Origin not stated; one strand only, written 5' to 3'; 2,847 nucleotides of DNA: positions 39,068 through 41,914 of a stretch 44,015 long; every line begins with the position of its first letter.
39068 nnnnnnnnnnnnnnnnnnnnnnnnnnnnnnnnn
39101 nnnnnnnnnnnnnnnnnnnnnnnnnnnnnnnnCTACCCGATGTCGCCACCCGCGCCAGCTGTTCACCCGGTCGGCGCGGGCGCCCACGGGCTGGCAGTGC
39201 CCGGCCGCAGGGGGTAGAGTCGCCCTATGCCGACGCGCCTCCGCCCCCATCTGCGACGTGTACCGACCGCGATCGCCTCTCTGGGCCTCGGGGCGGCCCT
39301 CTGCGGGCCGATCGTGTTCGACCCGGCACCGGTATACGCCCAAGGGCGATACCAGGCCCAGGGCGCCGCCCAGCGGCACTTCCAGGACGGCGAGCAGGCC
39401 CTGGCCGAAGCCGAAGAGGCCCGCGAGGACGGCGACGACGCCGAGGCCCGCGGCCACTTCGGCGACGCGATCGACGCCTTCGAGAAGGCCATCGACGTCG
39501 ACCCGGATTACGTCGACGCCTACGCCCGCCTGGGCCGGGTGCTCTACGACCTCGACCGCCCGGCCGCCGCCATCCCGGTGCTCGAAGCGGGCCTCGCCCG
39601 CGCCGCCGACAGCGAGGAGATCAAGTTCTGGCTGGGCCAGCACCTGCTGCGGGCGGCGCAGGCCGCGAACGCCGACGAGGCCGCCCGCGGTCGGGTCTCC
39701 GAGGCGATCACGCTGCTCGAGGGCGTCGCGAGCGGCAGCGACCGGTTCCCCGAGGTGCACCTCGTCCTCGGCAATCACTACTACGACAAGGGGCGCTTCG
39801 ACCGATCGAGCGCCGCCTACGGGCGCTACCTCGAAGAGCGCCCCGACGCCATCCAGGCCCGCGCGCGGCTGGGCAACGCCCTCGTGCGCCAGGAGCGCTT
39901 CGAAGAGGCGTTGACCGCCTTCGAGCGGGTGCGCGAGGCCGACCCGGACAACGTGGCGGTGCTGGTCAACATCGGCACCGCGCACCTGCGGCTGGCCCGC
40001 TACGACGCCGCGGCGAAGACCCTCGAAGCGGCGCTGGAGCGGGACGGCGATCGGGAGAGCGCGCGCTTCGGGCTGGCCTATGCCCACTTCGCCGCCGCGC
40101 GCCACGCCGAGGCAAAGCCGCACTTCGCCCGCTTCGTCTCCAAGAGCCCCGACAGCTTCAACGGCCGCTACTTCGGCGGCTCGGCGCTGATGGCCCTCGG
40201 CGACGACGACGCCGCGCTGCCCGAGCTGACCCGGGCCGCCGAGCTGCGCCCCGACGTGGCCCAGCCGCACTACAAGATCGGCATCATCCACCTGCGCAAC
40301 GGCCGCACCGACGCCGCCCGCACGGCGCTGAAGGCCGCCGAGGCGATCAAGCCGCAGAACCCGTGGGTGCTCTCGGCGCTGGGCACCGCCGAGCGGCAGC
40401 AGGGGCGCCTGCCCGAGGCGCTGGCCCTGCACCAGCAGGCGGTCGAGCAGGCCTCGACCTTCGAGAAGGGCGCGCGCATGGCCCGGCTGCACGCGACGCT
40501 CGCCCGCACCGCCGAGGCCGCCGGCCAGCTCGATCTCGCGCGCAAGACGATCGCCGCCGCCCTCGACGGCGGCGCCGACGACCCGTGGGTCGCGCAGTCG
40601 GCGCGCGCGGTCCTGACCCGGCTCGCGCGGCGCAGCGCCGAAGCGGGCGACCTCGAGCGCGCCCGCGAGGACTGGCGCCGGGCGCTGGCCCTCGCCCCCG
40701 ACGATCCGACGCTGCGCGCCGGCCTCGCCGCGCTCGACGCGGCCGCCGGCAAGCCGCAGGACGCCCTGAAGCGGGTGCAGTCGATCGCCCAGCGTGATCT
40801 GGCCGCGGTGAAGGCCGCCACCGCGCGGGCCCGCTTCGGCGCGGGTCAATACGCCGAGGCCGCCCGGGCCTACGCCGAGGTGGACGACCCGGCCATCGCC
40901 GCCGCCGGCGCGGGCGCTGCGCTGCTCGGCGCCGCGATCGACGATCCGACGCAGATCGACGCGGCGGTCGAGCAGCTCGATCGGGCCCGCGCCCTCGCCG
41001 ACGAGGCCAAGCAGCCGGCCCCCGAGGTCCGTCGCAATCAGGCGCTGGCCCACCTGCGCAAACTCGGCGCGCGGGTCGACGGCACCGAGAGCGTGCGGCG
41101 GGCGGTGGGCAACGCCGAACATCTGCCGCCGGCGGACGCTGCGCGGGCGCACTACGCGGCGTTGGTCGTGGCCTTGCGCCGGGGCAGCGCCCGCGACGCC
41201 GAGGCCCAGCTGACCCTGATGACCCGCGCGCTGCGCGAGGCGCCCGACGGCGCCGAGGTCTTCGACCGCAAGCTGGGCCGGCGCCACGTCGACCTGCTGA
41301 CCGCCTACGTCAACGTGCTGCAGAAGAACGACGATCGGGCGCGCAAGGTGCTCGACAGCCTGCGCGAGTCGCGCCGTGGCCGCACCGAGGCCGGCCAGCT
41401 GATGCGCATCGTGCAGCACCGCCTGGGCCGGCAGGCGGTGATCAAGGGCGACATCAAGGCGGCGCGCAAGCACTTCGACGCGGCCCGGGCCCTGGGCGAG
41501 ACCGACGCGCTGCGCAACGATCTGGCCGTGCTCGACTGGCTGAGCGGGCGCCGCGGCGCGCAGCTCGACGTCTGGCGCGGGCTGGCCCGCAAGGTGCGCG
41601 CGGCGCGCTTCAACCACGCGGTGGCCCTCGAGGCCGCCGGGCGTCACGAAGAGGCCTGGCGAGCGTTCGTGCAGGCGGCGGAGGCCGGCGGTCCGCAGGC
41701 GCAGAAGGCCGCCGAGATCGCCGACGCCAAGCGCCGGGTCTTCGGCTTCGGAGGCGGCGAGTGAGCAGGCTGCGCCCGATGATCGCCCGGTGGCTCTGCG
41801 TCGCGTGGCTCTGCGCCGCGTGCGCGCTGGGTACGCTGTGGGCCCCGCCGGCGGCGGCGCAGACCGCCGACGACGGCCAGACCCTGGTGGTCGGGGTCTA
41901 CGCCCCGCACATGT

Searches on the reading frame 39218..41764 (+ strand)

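Call 36: search_protein_families(library=pfam, proteins=[window:39218-41764:+], max_evalue=0.001)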
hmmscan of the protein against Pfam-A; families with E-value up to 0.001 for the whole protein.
window:39218-41764:+ (848 aa): 17 families
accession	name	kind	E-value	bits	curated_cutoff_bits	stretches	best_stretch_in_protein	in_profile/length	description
PF14559.12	TPR_19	-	1.3e-36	125.2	25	7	222-279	1-58/68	Tetratricopeptide repeat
PF13414.12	TPR_11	-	7.9e-36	121.9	26.8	3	77-112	6-41/42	TPR repeat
PF07719.23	TPR_2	-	2.1e-34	115.2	27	2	216-245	5-34/34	Tetratricopeptide repeat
PF13432.12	TPR_16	-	9.5e-33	112.7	32.7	4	183-245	2-64/65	Tetratricopeptide repeat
PF13428.12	TPR_14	-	8.3e-32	106.8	23.5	1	214-250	3-39/44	Tetratricopeptide repeat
PF00515.34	TPR_1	-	1.9e-31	107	27.8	1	214-245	3-34/34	Tetratricopeptide repeat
PF13181.12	TPR_8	-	7.9e-28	94.7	25.7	0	248-277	3-32/34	Tetratricopeptide repeat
PF13424.12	TPR_12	-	7.9e-23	80.9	30.1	3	384-450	5-73/77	Tetratricopeptide repeat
PF13431.12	TPR_17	-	1.1e-18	66.3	24.4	0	87-119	1-33/34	Tetratricopeptide repeat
PF23914.1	TPR_CcmH_CycH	-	5.4e-13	49.5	42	1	205-308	43-149/158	Cytochrome c-type biogenesis protein H TPR domain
PF13174.12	TPR_6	-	1.7e-11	44.4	26.3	0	282-313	2-33/33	Tetratricopeptide repeat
PF13176.12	TPR_7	-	1.1e-09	38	27.9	0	249-280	2-33/36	Tetratricopeptide repeat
PF12895.13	ANAPC3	-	3.5e-08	34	27.2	0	158-237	3-81/82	Anaphase-promoting complex, cyclosome, subunit 3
PF25062.1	ARM_TT21_N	-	3.3e-07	30.7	40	1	216-387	31-204/222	Tetratricopeptide repeat protein 21 N-terminal ARM repeat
PF13371.12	TPR_9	-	3.6e-05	24.1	35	1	219-283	2-66/73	Tetratricopeptide repeat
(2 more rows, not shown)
